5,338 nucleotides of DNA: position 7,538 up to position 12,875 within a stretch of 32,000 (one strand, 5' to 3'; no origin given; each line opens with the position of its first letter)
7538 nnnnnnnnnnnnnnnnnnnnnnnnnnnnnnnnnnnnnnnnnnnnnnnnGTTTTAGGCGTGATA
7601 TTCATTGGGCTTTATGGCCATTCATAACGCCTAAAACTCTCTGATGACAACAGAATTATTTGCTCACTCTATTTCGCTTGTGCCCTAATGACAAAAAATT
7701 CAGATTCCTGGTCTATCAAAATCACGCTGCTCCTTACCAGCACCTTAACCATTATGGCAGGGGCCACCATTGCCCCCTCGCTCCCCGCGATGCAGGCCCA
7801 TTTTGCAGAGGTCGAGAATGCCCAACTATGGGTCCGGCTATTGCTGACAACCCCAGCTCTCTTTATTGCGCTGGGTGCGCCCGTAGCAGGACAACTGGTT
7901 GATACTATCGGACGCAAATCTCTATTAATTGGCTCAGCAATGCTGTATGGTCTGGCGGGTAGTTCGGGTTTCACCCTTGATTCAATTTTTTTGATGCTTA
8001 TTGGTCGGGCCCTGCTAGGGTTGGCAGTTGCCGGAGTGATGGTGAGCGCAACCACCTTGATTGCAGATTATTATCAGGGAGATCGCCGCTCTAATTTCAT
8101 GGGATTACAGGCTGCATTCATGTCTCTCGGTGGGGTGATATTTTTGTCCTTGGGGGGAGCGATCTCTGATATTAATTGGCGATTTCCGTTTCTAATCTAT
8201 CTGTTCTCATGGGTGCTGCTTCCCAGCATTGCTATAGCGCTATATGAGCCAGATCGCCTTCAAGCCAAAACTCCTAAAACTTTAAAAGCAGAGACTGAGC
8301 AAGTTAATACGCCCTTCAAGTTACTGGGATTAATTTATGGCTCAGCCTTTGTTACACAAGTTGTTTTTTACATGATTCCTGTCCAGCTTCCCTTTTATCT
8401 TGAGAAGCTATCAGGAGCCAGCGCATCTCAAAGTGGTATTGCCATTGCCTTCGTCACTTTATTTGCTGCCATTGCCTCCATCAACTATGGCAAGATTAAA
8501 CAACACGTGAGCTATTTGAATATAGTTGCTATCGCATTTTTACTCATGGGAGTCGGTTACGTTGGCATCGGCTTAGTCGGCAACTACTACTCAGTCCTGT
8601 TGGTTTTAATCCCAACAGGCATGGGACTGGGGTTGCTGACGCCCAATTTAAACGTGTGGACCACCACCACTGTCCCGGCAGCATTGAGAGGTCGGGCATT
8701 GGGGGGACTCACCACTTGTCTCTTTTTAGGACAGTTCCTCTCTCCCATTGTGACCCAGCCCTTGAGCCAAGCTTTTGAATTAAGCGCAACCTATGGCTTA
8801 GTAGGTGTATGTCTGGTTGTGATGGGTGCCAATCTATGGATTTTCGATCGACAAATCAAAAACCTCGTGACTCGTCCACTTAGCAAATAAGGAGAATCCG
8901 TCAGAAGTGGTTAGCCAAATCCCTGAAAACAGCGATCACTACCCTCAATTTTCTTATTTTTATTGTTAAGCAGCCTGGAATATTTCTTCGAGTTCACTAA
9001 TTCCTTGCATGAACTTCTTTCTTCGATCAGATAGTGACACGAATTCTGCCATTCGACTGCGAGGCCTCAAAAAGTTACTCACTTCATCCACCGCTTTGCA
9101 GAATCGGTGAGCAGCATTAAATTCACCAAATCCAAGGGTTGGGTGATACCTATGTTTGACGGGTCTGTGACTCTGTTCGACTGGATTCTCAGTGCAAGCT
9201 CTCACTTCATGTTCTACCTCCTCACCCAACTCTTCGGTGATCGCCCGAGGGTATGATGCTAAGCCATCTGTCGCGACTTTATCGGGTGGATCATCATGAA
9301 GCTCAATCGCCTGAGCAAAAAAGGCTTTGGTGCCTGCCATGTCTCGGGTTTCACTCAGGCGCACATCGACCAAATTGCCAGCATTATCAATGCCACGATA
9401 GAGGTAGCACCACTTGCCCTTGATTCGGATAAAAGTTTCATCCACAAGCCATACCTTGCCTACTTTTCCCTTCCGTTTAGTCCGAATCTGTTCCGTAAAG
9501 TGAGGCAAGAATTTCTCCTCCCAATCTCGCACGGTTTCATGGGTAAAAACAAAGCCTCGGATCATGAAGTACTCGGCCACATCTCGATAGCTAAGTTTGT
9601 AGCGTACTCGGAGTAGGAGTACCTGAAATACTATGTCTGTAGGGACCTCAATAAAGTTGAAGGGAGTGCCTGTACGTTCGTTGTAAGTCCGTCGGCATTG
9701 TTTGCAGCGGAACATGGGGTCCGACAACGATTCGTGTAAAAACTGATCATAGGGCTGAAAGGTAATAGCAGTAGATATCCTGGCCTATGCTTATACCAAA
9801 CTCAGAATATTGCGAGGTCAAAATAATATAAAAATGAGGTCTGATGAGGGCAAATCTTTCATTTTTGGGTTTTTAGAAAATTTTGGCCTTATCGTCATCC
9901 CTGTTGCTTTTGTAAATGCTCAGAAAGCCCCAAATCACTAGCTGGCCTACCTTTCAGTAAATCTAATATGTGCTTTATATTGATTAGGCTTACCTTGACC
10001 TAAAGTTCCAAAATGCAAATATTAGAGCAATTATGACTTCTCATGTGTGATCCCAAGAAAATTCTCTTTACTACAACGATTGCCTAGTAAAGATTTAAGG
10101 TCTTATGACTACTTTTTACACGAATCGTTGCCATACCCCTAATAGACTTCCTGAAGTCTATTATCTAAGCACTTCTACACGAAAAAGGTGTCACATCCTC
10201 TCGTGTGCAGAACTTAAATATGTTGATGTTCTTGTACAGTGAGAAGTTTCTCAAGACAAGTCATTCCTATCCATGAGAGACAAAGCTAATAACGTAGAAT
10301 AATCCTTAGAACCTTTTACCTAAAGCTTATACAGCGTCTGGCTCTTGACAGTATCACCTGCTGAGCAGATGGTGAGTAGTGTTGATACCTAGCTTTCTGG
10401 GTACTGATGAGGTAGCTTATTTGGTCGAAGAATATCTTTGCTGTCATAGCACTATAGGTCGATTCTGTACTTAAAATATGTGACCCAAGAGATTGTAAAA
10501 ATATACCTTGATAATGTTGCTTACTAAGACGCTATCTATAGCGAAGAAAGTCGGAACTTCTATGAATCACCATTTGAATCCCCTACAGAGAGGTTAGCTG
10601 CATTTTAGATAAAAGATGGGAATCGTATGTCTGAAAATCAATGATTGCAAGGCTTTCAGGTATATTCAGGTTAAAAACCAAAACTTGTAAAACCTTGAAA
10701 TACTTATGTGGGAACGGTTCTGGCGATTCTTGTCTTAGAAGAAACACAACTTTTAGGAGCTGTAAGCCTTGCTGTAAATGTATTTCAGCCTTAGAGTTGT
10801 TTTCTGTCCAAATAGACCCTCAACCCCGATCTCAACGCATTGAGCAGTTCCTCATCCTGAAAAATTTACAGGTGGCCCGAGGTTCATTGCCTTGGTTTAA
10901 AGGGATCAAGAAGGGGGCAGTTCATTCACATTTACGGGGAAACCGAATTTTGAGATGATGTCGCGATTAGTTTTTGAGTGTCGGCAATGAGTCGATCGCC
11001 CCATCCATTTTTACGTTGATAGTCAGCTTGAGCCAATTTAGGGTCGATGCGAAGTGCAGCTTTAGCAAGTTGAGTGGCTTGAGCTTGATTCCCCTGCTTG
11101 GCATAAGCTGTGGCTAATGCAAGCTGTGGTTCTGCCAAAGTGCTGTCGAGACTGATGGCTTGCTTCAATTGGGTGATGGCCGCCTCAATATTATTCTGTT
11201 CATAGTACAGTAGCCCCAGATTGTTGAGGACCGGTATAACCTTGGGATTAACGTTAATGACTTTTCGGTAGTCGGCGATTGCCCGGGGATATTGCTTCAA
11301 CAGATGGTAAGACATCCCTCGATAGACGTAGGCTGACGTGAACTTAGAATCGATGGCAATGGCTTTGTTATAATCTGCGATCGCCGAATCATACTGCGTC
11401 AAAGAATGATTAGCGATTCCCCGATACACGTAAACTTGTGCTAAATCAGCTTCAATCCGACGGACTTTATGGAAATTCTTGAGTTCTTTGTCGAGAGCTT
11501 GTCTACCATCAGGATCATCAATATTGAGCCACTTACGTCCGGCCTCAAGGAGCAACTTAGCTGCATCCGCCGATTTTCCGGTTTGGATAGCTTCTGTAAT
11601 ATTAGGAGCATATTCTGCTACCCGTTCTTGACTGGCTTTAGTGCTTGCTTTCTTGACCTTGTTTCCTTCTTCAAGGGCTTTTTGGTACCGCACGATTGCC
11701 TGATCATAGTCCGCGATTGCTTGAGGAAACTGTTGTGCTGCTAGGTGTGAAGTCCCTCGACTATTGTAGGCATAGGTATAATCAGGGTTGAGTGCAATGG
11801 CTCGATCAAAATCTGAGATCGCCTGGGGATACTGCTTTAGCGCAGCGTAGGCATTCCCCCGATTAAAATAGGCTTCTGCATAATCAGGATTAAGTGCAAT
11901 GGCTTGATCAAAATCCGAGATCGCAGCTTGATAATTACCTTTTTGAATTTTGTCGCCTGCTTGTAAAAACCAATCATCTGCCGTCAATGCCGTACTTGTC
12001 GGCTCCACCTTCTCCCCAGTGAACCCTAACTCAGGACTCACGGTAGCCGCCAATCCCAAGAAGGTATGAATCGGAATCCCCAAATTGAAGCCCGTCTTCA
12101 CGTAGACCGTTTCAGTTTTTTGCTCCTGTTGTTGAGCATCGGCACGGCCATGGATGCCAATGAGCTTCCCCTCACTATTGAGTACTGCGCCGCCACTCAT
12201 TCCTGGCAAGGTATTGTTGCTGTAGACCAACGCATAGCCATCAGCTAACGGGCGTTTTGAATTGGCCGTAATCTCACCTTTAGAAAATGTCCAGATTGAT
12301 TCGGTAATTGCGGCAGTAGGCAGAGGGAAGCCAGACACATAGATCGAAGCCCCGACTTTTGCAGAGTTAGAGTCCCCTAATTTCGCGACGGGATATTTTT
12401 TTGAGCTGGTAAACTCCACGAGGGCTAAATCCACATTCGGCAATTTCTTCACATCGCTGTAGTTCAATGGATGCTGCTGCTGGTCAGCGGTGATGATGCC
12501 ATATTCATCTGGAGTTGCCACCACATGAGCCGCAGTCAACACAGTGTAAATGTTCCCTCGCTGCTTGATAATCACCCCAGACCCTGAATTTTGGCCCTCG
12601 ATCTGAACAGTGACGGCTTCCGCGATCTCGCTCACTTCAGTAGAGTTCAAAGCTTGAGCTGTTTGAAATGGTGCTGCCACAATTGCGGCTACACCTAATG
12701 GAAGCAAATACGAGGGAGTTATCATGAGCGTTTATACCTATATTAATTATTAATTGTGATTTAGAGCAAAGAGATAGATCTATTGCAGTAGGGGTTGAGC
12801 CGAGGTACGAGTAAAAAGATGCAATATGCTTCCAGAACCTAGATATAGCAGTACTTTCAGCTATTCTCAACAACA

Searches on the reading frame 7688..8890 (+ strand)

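Call 74: search_protein_families(library=pfam, proteins=[window:7688-8890:+], max_evalue=0.001)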
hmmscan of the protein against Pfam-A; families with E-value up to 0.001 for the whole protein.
window:7688-8890:+ (400 aa): 2 families
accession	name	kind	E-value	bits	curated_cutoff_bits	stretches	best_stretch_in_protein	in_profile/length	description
PF07690.21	MFS_1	-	3.1e-52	178.1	33.4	2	14-353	1-347/347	Major Facilitator Superfamily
PF12832.13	MFS_1_like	-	8.3e-05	22.2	25.2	1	26-317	13-318/373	MFS_1 like family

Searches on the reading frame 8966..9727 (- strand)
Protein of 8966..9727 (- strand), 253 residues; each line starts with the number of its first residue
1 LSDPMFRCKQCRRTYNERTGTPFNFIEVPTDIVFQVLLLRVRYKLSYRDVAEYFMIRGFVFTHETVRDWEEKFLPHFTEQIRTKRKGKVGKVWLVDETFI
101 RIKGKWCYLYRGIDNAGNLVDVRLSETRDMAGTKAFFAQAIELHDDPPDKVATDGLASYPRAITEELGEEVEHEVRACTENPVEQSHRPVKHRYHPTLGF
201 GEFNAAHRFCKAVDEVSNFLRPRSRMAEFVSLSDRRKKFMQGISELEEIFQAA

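Call 74: search_protein_families(library=pfam, proteins=[window:8966-9727:-], max_evalue=0.001)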
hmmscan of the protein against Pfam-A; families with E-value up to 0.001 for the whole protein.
window:8966-9727:- (253 aa): 2 families
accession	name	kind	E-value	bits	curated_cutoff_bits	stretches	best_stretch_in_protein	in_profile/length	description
PF13610.12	DDE_Tnp_IS240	-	1.1e-32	113.5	27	1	92-219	3-135/139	DDE domain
PF00665.32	rve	-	6.4e-05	23.6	32.6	1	89-170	4-89/102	Integrase core domain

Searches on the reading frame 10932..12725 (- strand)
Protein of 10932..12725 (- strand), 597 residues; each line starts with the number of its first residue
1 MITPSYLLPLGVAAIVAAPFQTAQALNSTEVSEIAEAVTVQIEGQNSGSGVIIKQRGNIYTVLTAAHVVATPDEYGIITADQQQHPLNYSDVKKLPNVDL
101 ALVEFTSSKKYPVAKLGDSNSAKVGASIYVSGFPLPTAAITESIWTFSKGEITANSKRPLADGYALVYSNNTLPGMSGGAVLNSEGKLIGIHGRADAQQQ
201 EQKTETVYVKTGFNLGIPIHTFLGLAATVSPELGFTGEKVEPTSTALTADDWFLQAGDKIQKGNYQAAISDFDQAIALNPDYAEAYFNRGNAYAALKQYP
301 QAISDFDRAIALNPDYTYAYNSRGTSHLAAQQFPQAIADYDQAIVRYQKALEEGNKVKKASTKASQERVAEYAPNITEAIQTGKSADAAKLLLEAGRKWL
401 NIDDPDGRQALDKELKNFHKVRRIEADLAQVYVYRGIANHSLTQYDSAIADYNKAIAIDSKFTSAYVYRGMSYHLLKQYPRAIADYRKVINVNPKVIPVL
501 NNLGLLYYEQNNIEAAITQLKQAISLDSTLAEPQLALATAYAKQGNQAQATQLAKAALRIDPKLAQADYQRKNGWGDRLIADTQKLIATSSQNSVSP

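Call 74: search_protein_families(library=pfam, proteins=[window:10932-12725:-], max_evalue=0.001)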
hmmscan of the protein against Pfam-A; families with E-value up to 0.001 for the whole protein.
window:10932-12725:- (597 aa): 23 families
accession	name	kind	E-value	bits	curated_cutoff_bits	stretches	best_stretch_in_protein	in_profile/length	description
PF00515.34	TPR_1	-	2.4e-46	154.1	27.8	5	283-316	1-34/34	Tetratricopeptide repeat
PF07719.23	TPR_2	-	3.3e-41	136.4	27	4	283-316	1-34/34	Tetratricopeptide repeat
PF13414.12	TPR_11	-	1.1e-38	131.1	26.8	5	261-296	6-41/42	TPR repeat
PF13181.12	TPR_8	-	1.2e-27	94.1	25.7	2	283-316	1-34/34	Tetratricopeptide repeat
PF13365.12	Trypsin_2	-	2.2e-25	90.5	27.6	1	48-191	1-144/144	Trypsin-like peptidase domain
PF13432.12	TPR_16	-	4.2e-23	81.9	32.7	2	258-315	6-63/65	Tetratricopeptide repeat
PF13431.12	TPR_17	-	3.1e-22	77.3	24.4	1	272-303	2-33/34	Tetratricopeptide repeat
PF13424.12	TPR_12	-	8.3e-22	77.6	30.1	2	464-526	4-74/77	Tetratricopeptide repeat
PF13371.12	TPR_9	-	9.6e-17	61.2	35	2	260-315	6-61/73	Tetratricopeptide repeat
PF14559.12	TPR_19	-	6.9e-15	55.6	25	1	260-318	2-60/68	Tetratricopeptide repeat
PF13428.12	TPR_14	-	1.3e-13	50.6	23.5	0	284-320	2-38/44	Tetratricopeptide repeat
PF13374.12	TPR_10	-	1.7e-13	50.5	27.5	0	500-525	5-30/42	Tetratricopeptide repeat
PF13174.12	TPR_6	-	5.2e-12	46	26.3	0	284-315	1-32/33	Tetratricopeptide repeat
PF00089.32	Trypsin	-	2.2e-10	41.2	20.6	1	38-210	16-212/220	Trypsin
PF10516.15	SHNi-TPR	-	8.8e-07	28.8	21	0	329-344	13-28/38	SHNi-TPR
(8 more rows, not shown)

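Call 88: search_protein_families(library=ncbifam, proteins=[window:10932-12725:-], max_evalue=1)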
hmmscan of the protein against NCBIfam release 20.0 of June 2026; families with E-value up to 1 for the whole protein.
window:10932-12725:- (597 aa): 45 families (the best 25 are shown)
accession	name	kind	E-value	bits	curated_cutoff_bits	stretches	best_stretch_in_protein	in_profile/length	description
NF040959.1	MamA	equivalog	8.5e-23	80.9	200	3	415-528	57-170/204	magnetosome protein MamA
TIGR02917.1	PEP_TPR_lipo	equivalog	1.8e-21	75.8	312.2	2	409-567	445-603/899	XrtA/PEP-CTERM system TPR-repeat protein PrsT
TIGR02521.1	type_IV_pilW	equivalog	2.3e-21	76.4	154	3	427-525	29-127/234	type IV pilus biogenesis/stability protein PilW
TIGR00990.1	3a0801s09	subfamily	2.7e-18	65.9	757.25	2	410-567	380-544/615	mitochondrial import receptor subunit TOM70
TIGR02037.1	degP_htrA_DO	subfamily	9.6e-16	57.7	416.2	1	40-193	54-199/434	Do family serine endopeptidase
NF008391.2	PRK11189.1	equivalog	2.4e-15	56.8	250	3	267-341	83-157/297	lipoprotein NlpI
NF033762.1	social_mot_Tgl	equivalog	4.7e-14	52.3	225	2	429-565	31-170/252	social motility TPR repeat lipoprotein Tgl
NF047371.1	FlcA_CTERM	equivalog_domain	6.2e-13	48.1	300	2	384-551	362-527/646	periplasmic flagellar collar protein FlcA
TIGR02552.1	LcrH_SycD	equivalog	2.4e-12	46.7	104.8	3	259-356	28-124/136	SycD/LcrH family type III secretion system chaperone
NF047558.1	TPR_END_plus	domain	3.1e-12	46.2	32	3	285-316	1-32/56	TPR end-of-group domain-containing protein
NF047968.1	SerProtHtrA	equivalog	7.1e-12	45.3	470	1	36-199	77-236/357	serine protease HtrA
TIGR02038.1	protease_degS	equivalog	7e-11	41.9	422.95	1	35-219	67-236/351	outer membrane-stress sensor serine endopeptidase DegS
NF041521.1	HhoA_HhoB_HtrA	equivalog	7.7e-11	41.9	450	1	44-193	55-198/335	HhoA/HhoB/HtrA family serine endopeptidase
NF008757.0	PRK11788.1-5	equivalog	1.1e-10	41.3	363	2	415-565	167-316/388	lipopolysaccharide assembly protein LapB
NF053637.1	SerProtHtrAspr2045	equivalog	1.1e-10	41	650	1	46-202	103-261/394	serine protease HtrA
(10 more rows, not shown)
